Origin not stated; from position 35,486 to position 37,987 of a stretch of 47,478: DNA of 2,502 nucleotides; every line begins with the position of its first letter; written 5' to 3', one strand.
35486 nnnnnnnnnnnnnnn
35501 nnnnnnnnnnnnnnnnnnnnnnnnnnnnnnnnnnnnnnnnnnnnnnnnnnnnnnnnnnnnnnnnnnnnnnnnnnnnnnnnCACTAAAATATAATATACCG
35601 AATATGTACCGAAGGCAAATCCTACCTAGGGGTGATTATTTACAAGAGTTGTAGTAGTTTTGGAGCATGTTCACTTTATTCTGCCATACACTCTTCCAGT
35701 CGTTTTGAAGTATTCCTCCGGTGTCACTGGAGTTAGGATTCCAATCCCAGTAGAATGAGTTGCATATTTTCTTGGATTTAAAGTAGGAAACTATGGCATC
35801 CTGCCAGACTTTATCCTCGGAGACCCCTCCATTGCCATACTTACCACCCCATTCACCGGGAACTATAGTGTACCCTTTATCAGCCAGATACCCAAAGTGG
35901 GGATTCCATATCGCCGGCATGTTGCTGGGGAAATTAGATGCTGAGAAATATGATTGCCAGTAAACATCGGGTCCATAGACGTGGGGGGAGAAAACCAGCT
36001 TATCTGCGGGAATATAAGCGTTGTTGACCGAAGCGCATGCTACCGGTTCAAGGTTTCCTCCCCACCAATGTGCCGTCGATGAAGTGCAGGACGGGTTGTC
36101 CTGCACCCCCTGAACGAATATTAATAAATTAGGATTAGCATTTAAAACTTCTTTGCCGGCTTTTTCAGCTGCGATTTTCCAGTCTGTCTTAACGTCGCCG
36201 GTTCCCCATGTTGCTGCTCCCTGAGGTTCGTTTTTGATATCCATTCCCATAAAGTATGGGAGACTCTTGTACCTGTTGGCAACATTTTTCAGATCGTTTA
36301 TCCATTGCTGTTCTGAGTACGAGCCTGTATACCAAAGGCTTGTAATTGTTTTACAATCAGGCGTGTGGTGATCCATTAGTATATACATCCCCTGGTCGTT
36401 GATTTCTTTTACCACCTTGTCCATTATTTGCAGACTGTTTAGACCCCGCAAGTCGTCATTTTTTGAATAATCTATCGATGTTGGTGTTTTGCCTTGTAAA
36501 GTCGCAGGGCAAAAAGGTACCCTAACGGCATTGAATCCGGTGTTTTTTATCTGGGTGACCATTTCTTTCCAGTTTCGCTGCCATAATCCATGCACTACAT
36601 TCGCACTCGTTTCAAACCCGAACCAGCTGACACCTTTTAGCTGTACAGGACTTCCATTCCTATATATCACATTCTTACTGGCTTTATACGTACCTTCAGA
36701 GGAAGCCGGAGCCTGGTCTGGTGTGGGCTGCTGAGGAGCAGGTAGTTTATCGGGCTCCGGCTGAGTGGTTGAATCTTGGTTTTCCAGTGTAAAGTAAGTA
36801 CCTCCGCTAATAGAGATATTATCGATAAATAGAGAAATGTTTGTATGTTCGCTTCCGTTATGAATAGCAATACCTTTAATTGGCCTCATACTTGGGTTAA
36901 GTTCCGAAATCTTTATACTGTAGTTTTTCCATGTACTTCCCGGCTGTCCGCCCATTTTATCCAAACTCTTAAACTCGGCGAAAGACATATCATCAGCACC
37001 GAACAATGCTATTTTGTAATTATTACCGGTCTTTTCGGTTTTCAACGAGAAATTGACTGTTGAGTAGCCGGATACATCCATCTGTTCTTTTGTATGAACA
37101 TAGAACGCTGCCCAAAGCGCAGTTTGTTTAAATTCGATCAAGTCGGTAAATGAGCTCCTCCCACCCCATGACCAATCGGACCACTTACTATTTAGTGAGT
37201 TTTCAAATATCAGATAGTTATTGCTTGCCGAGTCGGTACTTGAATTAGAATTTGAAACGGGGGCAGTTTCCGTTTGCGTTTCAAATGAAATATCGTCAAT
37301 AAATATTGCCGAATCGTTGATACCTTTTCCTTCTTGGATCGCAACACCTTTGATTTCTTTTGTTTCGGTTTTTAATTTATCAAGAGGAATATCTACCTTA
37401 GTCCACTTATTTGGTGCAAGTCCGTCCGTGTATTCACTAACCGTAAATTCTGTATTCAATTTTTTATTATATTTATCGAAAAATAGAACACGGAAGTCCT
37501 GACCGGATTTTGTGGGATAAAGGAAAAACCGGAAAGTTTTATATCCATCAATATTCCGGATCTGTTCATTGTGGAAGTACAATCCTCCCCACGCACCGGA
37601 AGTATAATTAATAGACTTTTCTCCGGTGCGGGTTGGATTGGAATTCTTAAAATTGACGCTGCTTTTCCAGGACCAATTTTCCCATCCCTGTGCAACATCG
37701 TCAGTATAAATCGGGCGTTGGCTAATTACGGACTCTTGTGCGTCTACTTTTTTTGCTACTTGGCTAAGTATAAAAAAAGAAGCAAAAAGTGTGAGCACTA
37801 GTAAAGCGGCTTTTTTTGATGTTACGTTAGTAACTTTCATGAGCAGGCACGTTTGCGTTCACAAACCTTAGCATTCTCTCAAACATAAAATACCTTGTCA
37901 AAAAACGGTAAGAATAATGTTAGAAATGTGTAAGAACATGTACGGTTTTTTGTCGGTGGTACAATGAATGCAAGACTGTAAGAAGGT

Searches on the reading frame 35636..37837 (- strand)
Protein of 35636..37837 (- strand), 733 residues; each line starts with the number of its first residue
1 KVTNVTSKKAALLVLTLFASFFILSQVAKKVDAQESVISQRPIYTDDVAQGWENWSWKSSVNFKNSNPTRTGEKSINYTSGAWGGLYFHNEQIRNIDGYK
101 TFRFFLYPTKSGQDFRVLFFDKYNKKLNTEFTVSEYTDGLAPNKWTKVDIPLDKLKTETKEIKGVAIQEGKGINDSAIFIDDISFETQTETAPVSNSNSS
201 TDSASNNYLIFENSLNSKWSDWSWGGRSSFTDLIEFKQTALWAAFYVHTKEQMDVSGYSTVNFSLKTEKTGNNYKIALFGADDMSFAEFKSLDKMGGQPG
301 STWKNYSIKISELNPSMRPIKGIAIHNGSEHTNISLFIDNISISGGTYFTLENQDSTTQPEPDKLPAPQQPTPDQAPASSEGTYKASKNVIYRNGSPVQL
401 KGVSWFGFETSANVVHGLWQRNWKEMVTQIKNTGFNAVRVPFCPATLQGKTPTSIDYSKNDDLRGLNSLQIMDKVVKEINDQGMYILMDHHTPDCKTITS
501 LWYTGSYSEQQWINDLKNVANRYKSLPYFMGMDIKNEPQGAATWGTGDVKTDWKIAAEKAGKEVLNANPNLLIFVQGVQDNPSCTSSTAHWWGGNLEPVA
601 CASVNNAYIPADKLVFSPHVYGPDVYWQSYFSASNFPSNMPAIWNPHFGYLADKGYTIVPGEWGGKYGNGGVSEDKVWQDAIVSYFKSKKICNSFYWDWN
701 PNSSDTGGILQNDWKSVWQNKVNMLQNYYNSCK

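Call 93: search_solved_structures(query=window:35636-37837:-, max_evalue=0.00001)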
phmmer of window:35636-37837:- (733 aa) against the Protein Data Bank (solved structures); distinct sequences matched with E-value up to 0.00001: 12.
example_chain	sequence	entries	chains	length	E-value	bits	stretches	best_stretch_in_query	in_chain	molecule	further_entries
4tuf_A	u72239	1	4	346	5e-141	474.4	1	387-729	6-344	Major extracellular endoglucanase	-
3axx_A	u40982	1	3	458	2.7e-109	369.5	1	389-732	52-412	458aa long hypothetical endo-1,4-beta-glucanase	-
2zum_A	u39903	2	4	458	3.3e-109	369.2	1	389-732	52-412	458aa long hypothetical endo-1,4-beta-glucanase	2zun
3qho_A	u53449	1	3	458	7.8e-109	368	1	389-732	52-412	458aa long hypothetical endo-1,4-beta-glucanase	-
3qhn_A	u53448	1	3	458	1.7e-108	366.9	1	389-732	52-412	458aa long hypothetical endo-1,4-beta-glucanase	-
3qhm_A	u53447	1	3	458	1.8e-108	366.8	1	389-732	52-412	458aa long hypothetical endo-1,4-beta-glucanase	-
3w6m_A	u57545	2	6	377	2.4e-108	366.3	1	389-727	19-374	458aa long hypothetical endo-1,4-beta-glucanase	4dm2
3vvg_A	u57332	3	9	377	2.8e-108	366.1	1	389-727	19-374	458aa long hypothetical endo-1,4-beta-glucanase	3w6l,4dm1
1ece_A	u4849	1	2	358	1.3e-88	301.1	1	386-718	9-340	ENDOCELLULASE E1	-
1vrx_A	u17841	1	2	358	1.8e-87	297.3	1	386-723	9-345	ENDOCELLULASE E1 FROM A. CELLULOLYTICUS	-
8fc0_A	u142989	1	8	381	6.8e-70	239.2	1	382-725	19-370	CelE2 (Fragment)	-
7t7y_A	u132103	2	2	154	2.3e-06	29.2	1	42-183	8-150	Endoglucanase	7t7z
